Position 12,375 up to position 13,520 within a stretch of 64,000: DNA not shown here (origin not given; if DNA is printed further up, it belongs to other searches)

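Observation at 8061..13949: Five-gene operon: AlkP x2, small protein, DUF106-like protein, sulfotransferase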

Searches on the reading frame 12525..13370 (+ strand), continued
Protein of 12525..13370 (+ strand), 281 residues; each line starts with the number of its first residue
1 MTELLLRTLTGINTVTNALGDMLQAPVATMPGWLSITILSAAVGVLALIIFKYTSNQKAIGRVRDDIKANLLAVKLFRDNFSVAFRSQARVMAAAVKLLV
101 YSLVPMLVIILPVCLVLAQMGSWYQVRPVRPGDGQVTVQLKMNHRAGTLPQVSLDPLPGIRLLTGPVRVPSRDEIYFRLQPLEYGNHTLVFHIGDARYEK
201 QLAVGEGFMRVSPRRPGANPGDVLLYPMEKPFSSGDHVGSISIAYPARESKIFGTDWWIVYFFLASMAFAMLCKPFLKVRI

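Call 71: search_protein_families(library=ncbifam, proteins=[L001:11888-13315:+, L017:4423-5892:+, L017:6169-7617:+, L029:10847-12940:+, L005:5254-6066:+, L046:988-3342:+, L075:7932-9359:+, L073:11657-13264:-, L005:6080-6688:+], max_evalue=0.001)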
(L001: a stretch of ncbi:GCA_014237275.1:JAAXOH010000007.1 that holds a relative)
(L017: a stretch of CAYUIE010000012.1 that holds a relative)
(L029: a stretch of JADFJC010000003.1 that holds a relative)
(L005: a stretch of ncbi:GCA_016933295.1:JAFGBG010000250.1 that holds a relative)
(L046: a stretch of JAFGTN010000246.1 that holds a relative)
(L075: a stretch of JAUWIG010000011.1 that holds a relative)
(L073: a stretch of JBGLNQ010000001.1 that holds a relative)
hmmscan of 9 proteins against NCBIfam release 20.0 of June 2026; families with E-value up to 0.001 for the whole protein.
L001:11888-13315:+ (475 aa): 19 families
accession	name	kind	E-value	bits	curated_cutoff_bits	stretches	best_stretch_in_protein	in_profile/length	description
NF010322.0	PRK13759.1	equivalog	2.7e-32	111.9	481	2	183-447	197-459/486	arylsulfatase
TIGR03417.1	chol_sulfatase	equivalog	6.6e-32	111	433.45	2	242-437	247-432/500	choline-sulfatase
NF045661.1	HdlasePehA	equivalog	1.4e-20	73.4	900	1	243-359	277-390/506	phosphoric/sulfuric ester hydrolase PehA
NF052527.1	Mn_arylsulf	exception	1.5e-15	57.1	850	1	186-449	198-456/479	manganese-dependent arylsulfatase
NF038075.1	fam_STM4013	hypoth_equivalog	1e-12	48.1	250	2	41-111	7-75/261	STM4013/SEN3800 family hydrolase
NF028537.1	P_eth_NH2_trans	domain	1.1e-12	47.2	500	1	246-356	409-524/527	phosphoethanolamine--lipid A transferase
NF007160.0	PRK09598.1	equivalog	6.7e-12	44.5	561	1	245-324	401-477/523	phosphoethanolamine--lipid A transferase EptA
NF053595.1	LptchSynLtaSGpos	equivalog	1.6e-09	36.9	970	1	247-366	427-549/626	lipoteichoic acid synthase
NF033670.1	polymyxin_MCR6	exception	3.3e-07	29.5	1235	0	244-295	423-474/538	MCR-6 family phosphoethanolamine--lipid A transferase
NF008593.0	PRK11560.1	equivalog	4.5e-07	28.5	493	0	245-316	429-494/563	kdo(2)-lipid A phosphoethanolamine 7''-transferase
NF047438.1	polymyxin_MCR12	exception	4.8e-07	28.5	1200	1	246-302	419-475/548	MCR-12 family phosphoethanolamine--lipid A transferase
NF012159.0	polymyxin_MCR2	exception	4.9e-07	28.9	1200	0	244-295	423-474/538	MCR-2 family phosphoethanolamine--lipid A transferase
NF008619.0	PRK11598.1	equivalog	3.8e-06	25.7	660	0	245-315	416-485/546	phosphoethanolamine transferase EptA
NF053859.1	polymyxin_MCR13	exception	9.1e-06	24.8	1250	1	245-298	411-464/541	MCR-13 family phosphoethanolamine--lipid A transferase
NF038282.1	LapC_YejM_PbgA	exception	9.8e-06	24.1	825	1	246-359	410-518/584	LPS biosynthesis-modulating metalloenzyme YejM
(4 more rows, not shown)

L017:4423-5892:+ (489 aa): 7 families
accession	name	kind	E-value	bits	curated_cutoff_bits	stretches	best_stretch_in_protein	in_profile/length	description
NF010322.0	PRK13759.1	equivalog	2.6e-51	174.7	481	2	192-441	185-440/486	arylsulfatase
TIGR03417.1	chol_sulfatase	equivalog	6.7e-31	107.7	433.45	2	258-444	241-425/500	choline-sulfatase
NF052527.1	Mn_arylsulf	exception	4.1e-29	101.8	850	2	193-452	184-444/479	manganese-dependent arylsulfatase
NF045661.1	HdlasePehA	equivalog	3.1e-28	98.7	900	2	260-385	272-395/506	phosphoric/sulfuric ester hydrolase PehA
NF038282.1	LapC_YejM_PbgA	exception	4.3e-09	35.2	825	1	270-343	412-482/584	LPS biosynthesis-modulating metalloenzyme YejM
NF038075.1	fam_STM4013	hypoth_equivalog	2.6e-06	27.1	250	0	271-326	199-249/261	STM4013/SEN3800 family hydrolase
NF053595.1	LptchSynLtaSGpos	equivalog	5e-05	22.1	970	1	277-378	435-540/626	lipoteichoic acid synthase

L017:6169-7617:+ (482 aa): 27 families (the best 25 are shown)
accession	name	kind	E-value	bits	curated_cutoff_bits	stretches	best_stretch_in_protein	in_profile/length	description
NF010322.0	PRK13759.1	equivalog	3.6e-43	147.8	481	2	189-453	185-458/486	arylsulfatase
TIGR03417.1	chol_sulfatase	equivalog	4.1e-38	131.5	433.45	2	250-447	243-435/500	choline-sulfatase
NF045661.1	HdlasePehA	equivalog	3.8e-28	98.4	900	2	249-364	271-388/506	phosphoric/sulfuric ester hydrolase PehA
NF052527.1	Mn_arylsulf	exception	2.1e-24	86.3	850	2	211-457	219-457/479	manganese-dependent arylsulfatase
NF007160.0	PRK09598.1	equivalog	1.8e-15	56.2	561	2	58-128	221-292/523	phosphoethanolamine--lipid A transferase EptA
NF007933.0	PRK10649.1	subfamily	5.3e-12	45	404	1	60-118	235-297/577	phosphoethanolamine transferase CptA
NF038282.1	LapC_YejM_PbgA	exception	1e-11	43.9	825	1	260-351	412-500/584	LPS biosynthesis-modulating metalloenzyme YejM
NF028537.1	P_eth_NH2_trans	domain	1.4e-10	40.4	500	1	58-117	224-282/527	phosphoethanolamine--lipid A transferase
NF012179.0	CptA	domain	2.1e-10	40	900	1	62-118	226-285/556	phosphoethanolamine transferase CptA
NF008593.0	PRK11560.1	equivalog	2.9e-10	39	493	1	63-91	250-278/563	kdo(2)-lipid A phosphoethanolamine 7''-transferase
NF038075.1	fam_STM4013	hypoth_equivalog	8.8e-07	28.6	250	0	267-322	205-256/261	STM4013/SEN3800 family hydrolase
NF008619.0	PRK11598.1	equivalog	1.2e-06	27.4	660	0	255-312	414-471/546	phosphoethanolamine transferase EptA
NF047438.1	polymyxin_MCR12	exception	7.1e-06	24.6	1200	1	256-310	417-471/548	MCR-12 family phosphoethanolamine--lipid A transferase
NF053859.1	polymyxin_MCR13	exception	1e-05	24.6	1250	1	257-310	411-464/541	MCR-13 family phosphoethanolamine--lipid A transferase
NF053595.1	LptchSynLtaSGpos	equivalog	1.5e-05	23.8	970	1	268-354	436-529/626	lipoteichoic acid synthase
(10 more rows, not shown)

L029:10847-12940:+ (697 aa): 39 families (the best 25 are shown)
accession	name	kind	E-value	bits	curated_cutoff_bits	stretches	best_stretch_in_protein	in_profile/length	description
NF010322.0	PRK13759.1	equivalog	7.1e-49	166.6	481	2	219-401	268-451/486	arylsulfatase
TIGR03417.1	chol_sulfatase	equivalog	8.4e-42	143.7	433.45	2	219-443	253-473/500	choline-sulfatase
NF045661.1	HdlasePehA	equivalog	3.3e-34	118.4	900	2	221-413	284-490/506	phosphoric/sulfuric ester hydrolase PehA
NF052527.1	Mn_arylsulf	exception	4.4e-30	105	850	2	221-406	267-453/479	manganese-dependent arylsulfatase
TIGR02917.1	PEP_TPR_lipo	equivalog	8.3e-23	80.2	312.2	1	468-668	679-871/899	XrtA/PEP-CTERM system TPR-repeat protein PrsT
NF040959.1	MamA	equivalog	1.6e-17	63.6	200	2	458-589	71-202/204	magnetosome protein MamA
NF038075.1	fam_STM4013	hypoth_equivalog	1.3e-12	47.8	250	1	42-269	8-245/261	STM4013/SEN3800 family hydrolase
NF007933.0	PRK10649.1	subfamily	3.6e-11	42.3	404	1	44-134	240-324/577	phosphoethanolamine transferase CptA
NF007160.0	PRK09598.1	equivalog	6.3e-11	41.3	561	1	219-265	404-448/523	phosphoethanolamine--lipid A transferase EptA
NF028537.1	P_eth_NH2_trans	domain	2.3e-10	39.6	500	1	219-266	411-458/527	phosphoethanolamine--lipid A transferase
TIGR02521.1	type_IV_pilW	equivalog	3.1e-10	40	154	1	503-680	42-216/234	type IV pilus biogenesis/stability protein PilW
NF052400.1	M48_BAM_BepA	equivalog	4.4e-10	38.9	570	1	444-567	293-416/483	beta-barrel assembly-enhancing protease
NF038282.1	LapC_YejM_PbgA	exception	1.1e-08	33.9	825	1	170-326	367-518/584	LPS biosynthesis-modulating metalloenzyme YejM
NF012179.0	CptA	domain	1.6e-08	33.7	900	1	43-134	226-312/556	phosphoethanolamine transferase CptA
NF002725.1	PRK02603.1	equivalog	2.7e-08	34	143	0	504-568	47-114/173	photosystem I assembly protein Ycf3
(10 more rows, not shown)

L005:5254-6066:+ (270 aa): 14 families
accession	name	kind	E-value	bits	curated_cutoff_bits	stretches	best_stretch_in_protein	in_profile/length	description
NF003587.0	PRK05253.1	subfamily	1.6e-108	362.6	195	2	5-210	6-213/301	sulfate adenylyltransferase subunit CysD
NF009214.0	PRK12563.1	equivalog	4.6e-85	285.8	413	2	4-210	20-228/317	sulfate adenylyltransferase subunit CysD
TIGR02039.1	CysD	subfamily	3.1e-83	279.8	396.6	2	8-210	1-205/294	sulfate adenylyltransferase, small subunit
NF002537.0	PRK02090.1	equivalog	2.9e-21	76.2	154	1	10-231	25-221/244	phosphoadenylyl-sulfate reductase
TIGR02055.1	APS_reductase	subfamily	1.7e-17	63.9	235.3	1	55-231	19-176/194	adenylylsulfate reductase, thioredoxin dependent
NF006327.0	PRK08557.1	equivalog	8.7e-17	61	366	1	5-237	156-369/415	hypothetical protein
TIGR00434.1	cysH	subfamily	1.8e-15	57.4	165.1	2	175-231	144-196/214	phosophoadenylyl-sulfate reductase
NF006351.0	PRK08576.1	equivalog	5.1e-13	48.4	290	1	6-224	216-403/436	hypothetical protein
NF010367.0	PRK13795.1-2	equivalog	4.8e-12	45.1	456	1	8-240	223-433/584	hypothetical protein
NF010366.0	PRK13795.1-1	equivalog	1.2e-10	40.2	745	1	6-236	242-457/667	hypothetical protein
NF010368.0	PRK13795.1-3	equivalog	2.2e-10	39.4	588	1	6-235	226-433/635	hypothetical protein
TIGR02057.1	PAPS_reductase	equivalog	9e-10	38.8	254.2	1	7-231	7-207/224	phosphoadenosine phosphosulfate reductase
NF010369.0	PRK13795.1-4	equivalog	1.2e-05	23.8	1086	1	17-234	241-440/633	hypothetical protein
TIGR00424.1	APS_reduc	equivalog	0.00029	19.6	553.2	0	182-226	259-299/464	5'-adenylylsulfate reductase, thioredoxin-independent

L046:988-3342:+ (784 aa): 0 families

L075:7932-9359:+ (475 aa): 20 families
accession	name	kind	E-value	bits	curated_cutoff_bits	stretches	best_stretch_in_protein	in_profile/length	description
NF010322.0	PRK13759.1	equivalog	8.7e-41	139.9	481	2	181-436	185-442/486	arylsulfatase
NF045661.1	HdlasePehA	equivalog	2.5e-32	112.2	900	2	260-433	287-467/506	phosphoric/sulfuric ester hydrolase PehA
TIGR03417.1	chol_sulfatase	equivalog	6.3e-32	111.1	433.45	2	258-438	256-429/500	choline-sulfatase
NF052527.1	Mn_arylsulf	exception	4e-21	75.5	850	2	53-152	2-103/479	manganese-dependent arylsulfatase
NF028537.1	P_eth_NH2_trans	domain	7.1e-11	41.3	500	1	245-350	401-515/527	phosphoethanolamine--lipid A transferase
NF038282.1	LapC_YejM_PbgA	exception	8.7e-10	37.5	825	1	254-345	411-498/584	LPS biosynthesis-modulating metalloenzyme YejM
NF007160.0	PRK09598.1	equivalog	5.5e-09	34.9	561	1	53-128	224-297/523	phosphoethanolamine--lipid A transferase EptA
NF007933.0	PRK10649.1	subfamily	1.3e-08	33.9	404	1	48-298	232-468/577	phosphoethanolamine transferase CptA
NF053595.1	LptchSynLtaSGpos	equivalog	2.9e-08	32.7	970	1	260-350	433-529/626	lipoteichoic acid synthase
NF038075.1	fam_STM4013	hypoth_equivalog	9.3e-08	31.8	250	0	50-117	5-70/261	STM4013/SEN3800 family hydrolase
NF012179.0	CptA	domain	2.7e-07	29.7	900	1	50-299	222-457/556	phosphoethanolamine transferase CptA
NF000465.1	polymyxin_MCR1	exception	3.8e-07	29.4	1100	0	245-306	419-480/541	MCR-1 family phosphoethanolamine--lipid A transferase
NF008593.0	PRK11560.1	equivalog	8.6e-07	27.6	493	0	48-83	243-278/563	kdo(2)-lipid A phosphoethanolamine 7''-transferase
NF012159.0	polymyxin_MCR2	exception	1.1e-06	27.7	1200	0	245-307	417-479/538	MCR-2 family phosphoethanolamine--lipid A transferase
NF033670.1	polymyxin_MCR6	exception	1.6e-06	27.2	1235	0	245-307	417-479/538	MCR-6 family phosphoethanolamine--lipid A transferase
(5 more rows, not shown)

L073:11657-13264:- (535 aa): 3 families
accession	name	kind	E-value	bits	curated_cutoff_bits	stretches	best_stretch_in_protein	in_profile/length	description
NF010322.0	PRK13759.1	equivalog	2e-05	23.3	481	0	458-517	347-406/486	arylsulfatase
NF042991.1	alk_phos_PafA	equivalog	7.8e-05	21.3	650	0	447-491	508-553/554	alkaline phosphatase PafA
TIGR02335.1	hydr_PhnA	equivalog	0.00091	18.4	407.55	0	5-101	16-113/408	phosphonoacetate hydrolase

L005:6080-6688:+ (203 aa): 0 families

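Call 74: search_solved_structures(query=A1, max_evalue=10)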
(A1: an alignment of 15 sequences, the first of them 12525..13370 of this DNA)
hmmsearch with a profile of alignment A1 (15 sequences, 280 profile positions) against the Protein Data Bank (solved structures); distinct sequences matched with E-value up to 10: 6.
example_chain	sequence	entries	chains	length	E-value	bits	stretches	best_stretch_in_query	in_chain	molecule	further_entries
5c8j_I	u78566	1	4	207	0.0042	19.8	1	17-123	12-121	Protein MJ0480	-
3d3o_A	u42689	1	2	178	0.28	13.8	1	153-214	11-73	Putative transcriptional regulator, IcIR family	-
8wtu_A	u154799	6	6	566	0.83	12.3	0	240-266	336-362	Sodium-dependent noradrenaline transporter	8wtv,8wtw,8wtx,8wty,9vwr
8zoy_A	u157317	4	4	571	0.87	12.2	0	240-266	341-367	Sodium-dependent noradrenaline transporter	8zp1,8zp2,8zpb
9k6x_A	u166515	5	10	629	0.96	12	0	240-266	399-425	Sodium-dependent noradrenaline transporter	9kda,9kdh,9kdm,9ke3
8hfe_A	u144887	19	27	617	1.1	11.9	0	240-266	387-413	Sodium-dependent noradrenaline transporter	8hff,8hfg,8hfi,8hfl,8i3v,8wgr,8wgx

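Call 75: search_solved_structures(query=A1, max_evalue=0.1, show_alignments=1)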
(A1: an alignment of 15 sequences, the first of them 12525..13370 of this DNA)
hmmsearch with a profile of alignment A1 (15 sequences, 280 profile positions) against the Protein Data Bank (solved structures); distinct sequences matched with E-value up to 0.1: 1.
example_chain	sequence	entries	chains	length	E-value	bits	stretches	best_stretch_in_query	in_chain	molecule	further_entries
5c8j_I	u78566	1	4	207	0.0042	19.8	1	17-123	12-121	Protein MJ0480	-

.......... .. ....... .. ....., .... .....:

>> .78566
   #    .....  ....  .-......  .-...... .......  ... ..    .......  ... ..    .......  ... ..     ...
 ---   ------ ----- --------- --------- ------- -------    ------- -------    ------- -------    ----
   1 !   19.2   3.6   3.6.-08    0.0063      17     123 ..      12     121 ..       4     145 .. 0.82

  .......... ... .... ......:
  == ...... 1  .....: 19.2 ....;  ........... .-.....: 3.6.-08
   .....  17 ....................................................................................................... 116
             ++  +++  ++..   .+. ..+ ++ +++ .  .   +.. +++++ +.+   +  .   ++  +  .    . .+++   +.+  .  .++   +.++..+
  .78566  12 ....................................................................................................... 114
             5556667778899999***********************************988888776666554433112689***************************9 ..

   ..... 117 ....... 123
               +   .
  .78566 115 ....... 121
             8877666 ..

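Call 87: search_protein_families(library=pfam, alignment_id=A7, max_evalue=0.001)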
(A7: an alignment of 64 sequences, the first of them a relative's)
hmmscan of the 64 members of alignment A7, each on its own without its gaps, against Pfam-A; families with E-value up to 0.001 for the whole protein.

A. member 1, L001:11607-11891:+ (94 aa): 0 families

B. families by the number of members that match (of 64 scanned): 116 families (the first 25 are shown)
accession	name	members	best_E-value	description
PF01663.27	Phosphodiest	7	5.7e-37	Type I phosphodiesterase / nucleotide pyrophosphatase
PF00884.28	Sulfatase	5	7.6e-51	Sulfatase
PF16347.10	SGSH_C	5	3.8e-21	N-sulphoglucosamine sulphohydrolase, C-terminal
PF07596.16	SBP_bac_10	2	5.8e-60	Protein of unknown function (DUF1559)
PF00515.34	TPR_1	2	1.1e-49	Tetratricopeptide repeat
PF07719.23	TPR_2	2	3.7e-49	Tetratricopeptide repeat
PF13414.12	TPR_11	2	4.3e-40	TPR repeat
PF00535.33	Glycos_transf_2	2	6.9e-37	Glycosyl transferase family 2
PF13181.12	TPR_8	2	7.4e-36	Tetratricopeptide repeat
PF13432.12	TPR_16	2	3.4e-34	Tetratricopeptide repeat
PF14559.12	TPR_19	2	1.1e-31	Tetratricopeptide repeat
PF14535.12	AMP-binding_C_2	2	2.5e-28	AMP-binding enzyme C-terminal domain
PF13428.12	TPR_14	2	5.4e-28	Tetratricopeptide repeat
PF13424.12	TPR_12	2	5.2e-26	Tetratricopeptide repeat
PF13176.12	TPR_7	2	1.6e-24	Tetratricopeptide repeat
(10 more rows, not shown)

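Call 89: search_protein_families(library=pfam, proteins=[P0300, P0340, P0360, P0380, P0390, P0320], max_evalue=10)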
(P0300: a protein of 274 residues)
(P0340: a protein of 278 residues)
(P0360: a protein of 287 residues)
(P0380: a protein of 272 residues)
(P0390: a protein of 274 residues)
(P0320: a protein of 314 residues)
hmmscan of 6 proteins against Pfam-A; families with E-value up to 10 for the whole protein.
P0300 (274 aa): 0 families

P0340 (278 aa): 1 family
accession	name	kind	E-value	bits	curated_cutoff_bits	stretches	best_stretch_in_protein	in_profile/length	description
PF06706.16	CTV_P6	-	0.52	10.5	25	0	28-42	15-29/51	Citrus tristeza virus 6-kDa protein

P0360 (287 aa): 1 family
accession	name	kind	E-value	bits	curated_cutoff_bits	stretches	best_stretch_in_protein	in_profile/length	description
PF09394.16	Inhibitor_I42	-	0.044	14.5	27.2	1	101-172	2-80/91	Chagasin family peptidase inhibitor I42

P0380 (272 aa): 0 families

P0390 (274 aa): 1 family
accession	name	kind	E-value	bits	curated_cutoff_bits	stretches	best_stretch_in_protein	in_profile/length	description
PF09093.17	Lyase_catalyt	-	0.055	13.1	25.1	1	8-74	241-304/359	Lyase, catalytic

P0320 (314 aa): 0 families
